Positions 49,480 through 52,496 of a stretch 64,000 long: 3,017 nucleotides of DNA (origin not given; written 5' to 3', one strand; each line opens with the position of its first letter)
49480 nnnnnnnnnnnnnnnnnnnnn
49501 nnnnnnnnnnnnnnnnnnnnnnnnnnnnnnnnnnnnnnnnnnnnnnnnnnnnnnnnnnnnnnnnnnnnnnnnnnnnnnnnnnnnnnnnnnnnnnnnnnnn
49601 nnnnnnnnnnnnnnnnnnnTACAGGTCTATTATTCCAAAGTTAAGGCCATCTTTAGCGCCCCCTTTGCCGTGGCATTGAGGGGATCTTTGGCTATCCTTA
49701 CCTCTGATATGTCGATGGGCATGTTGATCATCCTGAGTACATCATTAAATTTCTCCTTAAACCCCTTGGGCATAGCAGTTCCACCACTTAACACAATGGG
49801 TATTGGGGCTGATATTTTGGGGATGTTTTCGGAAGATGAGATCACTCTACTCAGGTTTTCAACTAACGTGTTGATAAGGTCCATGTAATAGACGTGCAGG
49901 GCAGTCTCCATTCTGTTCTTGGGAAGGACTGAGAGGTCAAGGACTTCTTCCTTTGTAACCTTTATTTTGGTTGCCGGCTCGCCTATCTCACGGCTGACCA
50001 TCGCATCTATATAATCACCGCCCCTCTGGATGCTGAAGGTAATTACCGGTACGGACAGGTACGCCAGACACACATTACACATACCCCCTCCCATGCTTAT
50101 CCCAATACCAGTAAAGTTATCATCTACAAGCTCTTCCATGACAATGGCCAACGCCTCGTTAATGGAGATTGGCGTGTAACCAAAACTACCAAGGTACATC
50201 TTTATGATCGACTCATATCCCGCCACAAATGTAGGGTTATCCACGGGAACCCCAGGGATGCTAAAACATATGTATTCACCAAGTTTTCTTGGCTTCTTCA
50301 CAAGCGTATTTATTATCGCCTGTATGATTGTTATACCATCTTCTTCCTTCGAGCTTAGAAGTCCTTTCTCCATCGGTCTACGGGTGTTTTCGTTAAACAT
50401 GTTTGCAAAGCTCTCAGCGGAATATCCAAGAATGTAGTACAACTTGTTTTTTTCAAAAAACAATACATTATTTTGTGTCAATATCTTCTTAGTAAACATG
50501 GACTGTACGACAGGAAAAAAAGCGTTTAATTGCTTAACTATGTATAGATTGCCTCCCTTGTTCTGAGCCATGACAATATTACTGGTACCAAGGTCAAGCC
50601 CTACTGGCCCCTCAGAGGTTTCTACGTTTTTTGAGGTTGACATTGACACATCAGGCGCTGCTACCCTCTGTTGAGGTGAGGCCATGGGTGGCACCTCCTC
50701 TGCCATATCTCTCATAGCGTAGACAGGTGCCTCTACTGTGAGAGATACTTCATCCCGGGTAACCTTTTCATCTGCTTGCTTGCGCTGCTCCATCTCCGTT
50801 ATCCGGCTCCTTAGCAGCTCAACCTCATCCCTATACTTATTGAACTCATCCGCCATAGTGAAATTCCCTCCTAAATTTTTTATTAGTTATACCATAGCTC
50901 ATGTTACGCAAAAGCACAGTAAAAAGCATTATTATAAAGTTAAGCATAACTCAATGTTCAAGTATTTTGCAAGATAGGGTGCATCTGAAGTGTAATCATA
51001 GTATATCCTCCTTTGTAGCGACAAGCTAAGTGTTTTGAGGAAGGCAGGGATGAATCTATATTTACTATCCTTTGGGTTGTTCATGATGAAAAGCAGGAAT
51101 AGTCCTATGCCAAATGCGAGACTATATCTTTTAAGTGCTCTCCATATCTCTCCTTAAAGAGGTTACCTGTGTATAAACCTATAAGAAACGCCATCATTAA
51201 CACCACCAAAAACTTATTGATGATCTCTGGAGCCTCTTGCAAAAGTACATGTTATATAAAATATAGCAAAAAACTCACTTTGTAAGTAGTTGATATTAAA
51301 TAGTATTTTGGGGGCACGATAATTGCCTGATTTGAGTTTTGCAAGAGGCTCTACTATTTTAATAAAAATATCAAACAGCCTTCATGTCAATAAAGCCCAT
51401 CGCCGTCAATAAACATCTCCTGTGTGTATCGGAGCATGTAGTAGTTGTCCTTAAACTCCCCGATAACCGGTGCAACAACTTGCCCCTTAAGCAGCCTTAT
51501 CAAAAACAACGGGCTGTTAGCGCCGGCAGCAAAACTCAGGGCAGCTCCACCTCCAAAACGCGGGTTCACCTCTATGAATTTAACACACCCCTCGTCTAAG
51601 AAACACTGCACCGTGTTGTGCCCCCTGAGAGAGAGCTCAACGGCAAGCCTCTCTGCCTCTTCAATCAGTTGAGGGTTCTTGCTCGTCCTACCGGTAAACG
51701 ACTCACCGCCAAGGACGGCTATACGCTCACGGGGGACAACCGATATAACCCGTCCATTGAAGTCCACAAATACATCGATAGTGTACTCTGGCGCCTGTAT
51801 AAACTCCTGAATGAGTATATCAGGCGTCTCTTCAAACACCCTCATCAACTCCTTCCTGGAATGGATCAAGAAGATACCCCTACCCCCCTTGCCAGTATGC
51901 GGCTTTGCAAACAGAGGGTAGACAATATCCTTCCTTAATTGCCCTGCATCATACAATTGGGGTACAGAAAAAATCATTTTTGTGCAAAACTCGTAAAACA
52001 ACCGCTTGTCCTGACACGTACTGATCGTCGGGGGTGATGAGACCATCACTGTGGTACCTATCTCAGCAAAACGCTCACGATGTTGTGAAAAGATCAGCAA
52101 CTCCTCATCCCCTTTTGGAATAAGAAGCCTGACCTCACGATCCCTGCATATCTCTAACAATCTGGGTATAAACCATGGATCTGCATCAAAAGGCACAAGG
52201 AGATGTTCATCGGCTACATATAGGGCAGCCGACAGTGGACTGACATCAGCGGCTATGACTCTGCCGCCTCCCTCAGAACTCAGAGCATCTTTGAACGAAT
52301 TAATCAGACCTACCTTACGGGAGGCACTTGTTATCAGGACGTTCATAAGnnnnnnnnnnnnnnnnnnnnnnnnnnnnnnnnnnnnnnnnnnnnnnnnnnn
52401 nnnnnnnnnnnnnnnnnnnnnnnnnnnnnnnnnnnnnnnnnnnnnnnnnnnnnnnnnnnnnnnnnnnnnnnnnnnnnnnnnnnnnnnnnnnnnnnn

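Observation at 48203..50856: Actin-like Mad28, pseudo-receiver and MinD/ParA ATPase: candidate magnetosome positioning module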

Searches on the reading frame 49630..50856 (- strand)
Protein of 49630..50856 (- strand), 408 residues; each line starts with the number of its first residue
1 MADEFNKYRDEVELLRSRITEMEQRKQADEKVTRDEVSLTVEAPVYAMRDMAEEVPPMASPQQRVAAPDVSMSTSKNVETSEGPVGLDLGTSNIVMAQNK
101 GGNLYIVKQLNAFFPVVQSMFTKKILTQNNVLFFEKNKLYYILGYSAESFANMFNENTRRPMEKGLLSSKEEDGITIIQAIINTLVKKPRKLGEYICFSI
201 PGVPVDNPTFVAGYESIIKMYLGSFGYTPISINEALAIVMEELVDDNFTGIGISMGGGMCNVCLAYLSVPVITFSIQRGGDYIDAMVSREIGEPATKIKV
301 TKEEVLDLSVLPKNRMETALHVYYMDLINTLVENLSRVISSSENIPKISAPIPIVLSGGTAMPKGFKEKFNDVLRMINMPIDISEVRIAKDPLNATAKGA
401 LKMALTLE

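Call 3: search_protein_families(library=pfam, proteins=[window:49630-50856:-], max_evalue=0.01)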
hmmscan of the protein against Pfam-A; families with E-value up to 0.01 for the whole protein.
window:49630-50856:- (408 aa): 3 families
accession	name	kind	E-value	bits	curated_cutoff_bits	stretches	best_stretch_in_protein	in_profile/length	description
PF25216.1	Volactin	-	1.6e-79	268.2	35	1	85-404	3-321/321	Volactin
PF06723.19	MreB_Mbl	-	0.00043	19.6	27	0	350-404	270-319/327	MreB/Mbl protein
PF25229.1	Salactin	-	0.00077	19.1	27.1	1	319-406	247-333/335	Salactin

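Call 4: search_protein_families(library=ncbifam, proteins=[window:49630-50856:-], max_evalue=0.01)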
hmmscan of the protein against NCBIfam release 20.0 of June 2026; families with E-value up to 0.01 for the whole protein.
window:49630-50856:- (408 aa): 5 families
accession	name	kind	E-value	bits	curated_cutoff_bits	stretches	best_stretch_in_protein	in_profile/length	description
NF040964.1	MamK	subfamily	5.9e-11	42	400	2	85-302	3-200/335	MamK family actin-like protein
NF053533.1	salactin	equivalog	6.6e-05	22.1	400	1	318-405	247-333/335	actin-like salactin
NF010539.0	PRK13927.1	subfamily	0.00099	18.1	293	0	238-402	141-324/339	rod shape-determining protein MreB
NF010540.1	PRK13929.1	exception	0.0021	17.2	515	0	353-402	281-322/334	rod-share determining protein MreBH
NF011660.0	PRK15080.1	equivalog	0.0086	15.3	182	0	64-97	12-45/277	ethanolamine utilization protein EutJ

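Call 20: find_related_loci(query=A1, collection=genome_contigs, flank=8000)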
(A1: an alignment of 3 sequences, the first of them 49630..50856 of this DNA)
Query A1 (408 aa) in genome_contigs; peptide patterns used: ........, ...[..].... (x = any residue, [..] = any of these).
138 stretches matched a pattern; 72 encode a relative of the query (tblastn E <= 1e-3); 72 distinct loci.
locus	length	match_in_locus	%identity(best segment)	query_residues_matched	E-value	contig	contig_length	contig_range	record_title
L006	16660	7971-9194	83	1-408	0e+0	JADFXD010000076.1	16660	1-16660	MAG: Nitrospirae bacterium isolate nDJH13bin1 nDJH13_bin1_NODE_1789_length_16660_cov_67.683288, whole genome shotgun seq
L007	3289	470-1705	82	1-408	0e+0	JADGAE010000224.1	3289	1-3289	MAG: Nitrospirae bacterium isolate nMYbin3 nMY_bin3_NODE_2097_length_3289_cov_41.884663, whole genome shotgun sequence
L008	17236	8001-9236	78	1-407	0e+0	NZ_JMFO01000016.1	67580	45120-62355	Candidatus Magnetobacterium casense strain MYR-1 contig_16, whole genome shotgun sequence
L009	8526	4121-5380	76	1-408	0e+0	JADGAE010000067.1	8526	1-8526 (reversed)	MAG: Nitrospirae bacterium isolate nMYbin3 nMY_bin3_NODE_848_length_8526_cov_29.334199, whole genome shotgun sequence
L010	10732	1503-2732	59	4-405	2e-162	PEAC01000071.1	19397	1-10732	MAG: Nitrospirae bacterium MYbin6 scaffold394, whole genome shotgun sequence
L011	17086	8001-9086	63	49-408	7e-155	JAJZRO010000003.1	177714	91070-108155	MAG: Deltaproteobacteria bacterium isolate SKS1.bin94 NODE_84_length_177714_cov_49.044879, whole genome shotgun sequence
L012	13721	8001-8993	67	78-408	4e-154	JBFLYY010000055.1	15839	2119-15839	MAG: Thermodesulfobacteriota bacterium isolate MAG097 MAG097_55, whole genome shotgun sequence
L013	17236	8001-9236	60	4-405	1e-153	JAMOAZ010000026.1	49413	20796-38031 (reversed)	MAG: Nitrospirota bacterium isolate MYC-10 scaffold26, whole genome shotgun sequence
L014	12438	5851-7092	59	4-405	1e-151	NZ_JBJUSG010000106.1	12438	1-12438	Candidatus Magnetominusculus dajiuhuensis isolate DJH-1 NODE_1191_length_12438_cov_1329.779617, whole genome shotgun seq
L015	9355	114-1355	58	4-405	1e-151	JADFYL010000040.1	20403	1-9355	MAG: Nitrospirae bacterium isolate nDJH8bin13 nDJH8_bin13_NODE_805_length_20403_cov_68.313888, whole genome shotgun sequ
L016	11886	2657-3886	60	4-405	2e-151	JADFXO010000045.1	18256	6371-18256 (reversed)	MAG: Nitrospirae bacterium isolate nDJH14bin7 nDJH14_bin7_NODE_45_length_18256_cov_2.189475, whole genome shotgun sequen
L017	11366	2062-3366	57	4-405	8e-151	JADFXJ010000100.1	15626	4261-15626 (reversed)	MAG: Nitrospirae bacterium isolate nDJH13bin3 nDJH13_bin3_NODE_1981_length_15626_cov_44.284567, whole genome shotgun seq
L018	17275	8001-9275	54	6-405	5e-150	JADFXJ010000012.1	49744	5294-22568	MAG: Nitrospirae bacterium isolate nDJH13bin3 nDJH13_bin3_NODE_280_length_49744_cov_55.228783, whole genome shotgun sequ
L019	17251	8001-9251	61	4-405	5e-165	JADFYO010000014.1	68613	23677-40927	MAG: Nitrospirae bacterium isolate nDJH8bin6 nDJH8_bin6_NODE_14_length_68613_cov_246.527816, whole genome shotgun sequen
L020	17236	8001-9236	60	4-405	1e-146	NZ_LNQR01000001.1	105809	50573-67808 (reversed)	Candidatus Magnetominusculus xianensis strain HCH-1 contig001, whole genome shotgun sequence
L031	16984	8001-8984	66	79-406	1e-138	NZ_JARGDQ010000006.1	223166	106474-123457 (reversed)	Desulfurivibrio dismutans strain AMeS2 6, whole genome shotgun sequence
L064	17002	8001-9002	56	75-408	7e-118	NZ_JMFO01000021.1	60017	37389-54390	Candidatus Magnetobacterium casense strain MYR-1 contig_21, whole genome shotgun sequence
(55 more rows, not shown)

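Call 29: search_protein_families(library=pfam, proteins=[L031:9199-10443:+, L031:3887-7918:-, L031:10432-12132:-, L031:12353-13231:-, L064:9032-11242:+, L064:6525-7751:-, L064:11274-12701:-, L008:10147-11268:+, L008:11338-12414:+, L008:6024-7085:-], max_evalue=0.001)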
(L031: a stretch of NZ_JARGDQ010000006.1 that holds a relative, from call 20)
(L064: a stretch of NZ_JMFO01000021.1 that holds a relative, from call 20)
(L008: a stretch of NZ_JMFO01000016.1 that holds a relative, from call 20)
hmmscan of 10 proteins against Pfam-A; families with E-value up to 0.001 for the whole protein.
L031:9199-10443:+ (414 aa): 0 families

L031:3887-7918:- (1343 aa): 8 families
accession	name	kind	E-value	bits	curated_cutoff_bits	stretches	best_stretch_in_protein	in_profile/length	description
PF11898.13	DUF3418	-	2.8e-165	551.8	25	1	739-1338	1-582/582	Domain of unknown function (DUF3418)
PF00271.37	Helicase_C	-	8.6e-14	52.2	23.5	1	276-407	5-109/110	Helicase conserved C-terminal domain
PF07717.22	OB_NTP_bind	-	3.1e-13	50.1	29.5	1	630-724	1-81/83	Oligonucleotide/oligosaccharide-binding (OB)-fold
PF21010.2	HA2_C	-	1.3e-08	35.7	21.3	1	505-562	1-75/77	Helicase associated domain (HA2), ratchet-like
PF00270.35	DEAD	-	2.5e-08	34.3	26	1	77-225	6-161/167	DEAD/DEAH box helicase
PF13245.12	AAA_19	-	6.8e-08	33.2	25.1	1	76-195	2-103/134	AAA domain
PF13401.12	AAA_22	-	0.00013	22.7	27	0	84-218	4-119/130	AAA domain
PF20720.3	nSTAND3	-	0.0002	21.5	27.2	0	77-108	9-40/155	Novel STAND NTPase 3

L031:10432-12132:- (566 aa): 3 families
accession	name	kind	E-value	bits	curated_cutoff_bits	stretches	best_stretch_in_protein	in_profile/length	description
PF02775.26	TPP_enzyme_C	-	7.1e-58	195.1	21.9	1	395-541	2-150/151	Thiamine pyrophosphate enzyme, C-terminal TPP binding domain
PF00205.28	TPP_enzyme_M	-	6.7e-51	172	30.4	1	193-327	1-136/137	Thiamine pyrophosphate enzyme, central domain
PF02776.23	TPP_enzyme_N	-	1.2e-40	138.4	26.8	1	3-119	1-118/119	Thiamine pyrophosphate enzyme, N-terminal TPP binding domain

L031:12353-13231:- (292 aa): 1 family
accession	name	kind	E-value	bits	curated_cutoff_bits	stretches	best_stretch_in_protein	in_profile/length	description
PF02621.19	VitK2_biosynth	-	2.9e-77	260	26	1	7-274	1-251/252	Menaquinone biosynthesis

L064:9032-11242:+ (736 aa): 2 families
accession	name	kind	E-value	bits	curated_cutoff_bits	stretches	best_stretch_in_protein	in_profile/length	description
PF00912.28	Transgly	-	1.1e-64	217.6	27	1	202-376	2-177/178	Transglycosylase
PF00905.27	Transpeptidase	-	2.7e-30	106.1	22.1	1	464-698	3-266/299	Penicillin binding protein transpeptidase domain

L064:6525-7751:- (408 aa): 2 families
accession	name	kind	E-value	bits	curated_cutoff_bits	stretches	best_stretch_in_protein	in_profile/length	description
PF08668.18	HDOD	-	4e-41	141.1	22.9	1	139-328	1-195/196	HDOD domain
PF00072.30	Response_reg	-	9.6e-18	64.8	30.2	1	20-105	22-107/111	Response regulator receiver domain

L064:11274-12701:- (475 aa): 2 families
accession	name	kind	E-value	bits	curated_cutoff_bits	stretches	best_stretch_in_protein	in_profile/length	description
PF04055.27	Radical_SAM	-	1.5e-22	81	29.5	1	204-365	2-165/166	Radical SAM superfamily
PF02310.24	B12-binding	-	4e-20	72.3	32.1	1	18-134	5-118/121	B12 binding domain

L008:10147-11268:+ (373 aa): 1 family
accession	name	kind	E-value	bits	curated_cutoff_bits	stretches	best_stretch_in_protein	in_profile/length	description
PF00149.33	Metallophos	-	4e-14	53.9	21.5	1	51-272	2-191/191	Calcineurin-like phosphoesterase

L008:11338-12414:+ (358 aa): 3 families
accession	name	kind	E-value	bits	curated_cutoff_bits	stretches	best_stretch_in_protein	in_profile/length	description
PF00805.28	Pentapeptide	-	3.7e-37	125.9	20.2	4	95-134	1-40/40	Pentapeptide repeats (8 copies)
PF13599.13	Pentapeptide_4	-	2.6e-16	59.9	38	2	129-184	10-65/78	Pentapeptide repeat region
PF13576.12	Pentapeptide_3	-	3.4e-09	37.2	27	0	115-150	4-42/48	Pentapeptide repeats (9 copies)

L008:6024-7085:- (353 aa): 5 families
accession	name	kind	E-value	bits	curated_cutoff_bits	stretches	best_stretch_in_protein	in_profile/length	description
PF06723.19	MreB_Mbl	-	3.8e-17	62.6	27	1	8-341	3-321/327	MreB/Mbl protein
PF00022.25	Actin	-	2.9e-08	33.2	27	0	21-261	21-227/410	Actin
PF25229.1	Salactin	-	1.2e-07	31.5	27.1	1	192-340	177-332/335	Salactin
PF22128.2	Alp7A_like_C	-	0.00039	20.7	22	1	166-318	3-143/156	Alp7A C-terminal domain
PF00012.26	HSP70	-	0.00059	18.6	20.6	0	90-310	111-348/599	Hsp70 protein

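Call 92: find_homologous_proteins(query=L064:9032-11242:+, region=1-165)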
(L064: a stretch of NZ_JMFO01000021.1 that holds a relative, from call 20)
Query L064:9032-11242:+, residues 1-165 (165 aa): 4 proteins with E <= 0.001 among 526 candidates.
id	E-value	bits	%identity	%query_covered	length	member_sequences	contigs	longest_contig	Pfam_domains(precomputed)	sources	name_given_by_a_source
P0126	2.6e-90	318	89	99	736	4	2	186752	PF00912.29,PF00905.28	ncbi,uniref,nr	ncbi:transglycosylase domain-containing protein [Candidatus Magnetobacterium casense]|uniref:PBP1A f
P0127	7.2e-83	294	82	92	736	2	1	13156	PF00912.29,PF00905.28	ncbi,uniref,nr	ncbi:1A family penicillin-binding protein [Candidatus Magnetobacterium bavaricum]|uniref:1A family p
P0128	3.8e-72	259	72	92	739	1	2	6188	PF00912.29,PF00905.28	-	-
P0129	1.4e-70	254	70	92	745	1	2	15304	PF00912.29,PF00905.28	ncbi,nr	ncbi:MAG: PBP1A family penicillin-binding protein [Nitrospirae bacterium]|nr:PBP1A family penicillin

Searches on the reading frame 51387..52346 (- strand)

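Call 3: search_protein_families(library=pfam, proteins=[window:51387-52346:-], max_evalue=0.01)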
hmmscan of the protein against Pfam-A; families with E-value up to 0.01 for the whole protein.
window:51387-52346:- (319 aa): 8 families
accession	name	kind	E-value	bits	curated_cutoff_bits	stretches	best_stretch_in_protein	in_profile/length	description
PF21360.3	PylC-like_N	-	5.4e-23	81.4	27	1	3-100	1-95/96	PylC-like, N-terminal domain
PF15632.11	ATPgrasp_Ter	-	2.9e-20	72.8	29.1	1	174-291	2-112/131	ATP-grasp in the biosynthetic pathway with Ter operon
PF02655.19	ATP-grasp_3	-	4.9e-19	69.4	23.2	1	111-266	1-159/160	ATP-grasp domain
PF02786.22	CPSase_L_D2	-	1e-09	38.7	19.8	1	132-270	28-186/211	Carbamoyl-phosphate synthase L chain, ATP binding domain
PF13535.11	ATP-grasp_4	-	0.00022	21.3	27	0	176-201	54-80/160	ATP-grasp domain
PF08443.16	RimK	-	0.0016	18.5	21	1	142-239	40-139/188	RimK-like ATP-grasp domain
PF07478.18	Dala_Dala_lig_C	-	0.0016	18.4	24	0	136-201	30-99/204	D-ala D-ala ligase C-terminus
PF02222.28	ATP-grasp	-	0.0029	17.7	27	1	135-263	23-162/179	ATP-grasp domain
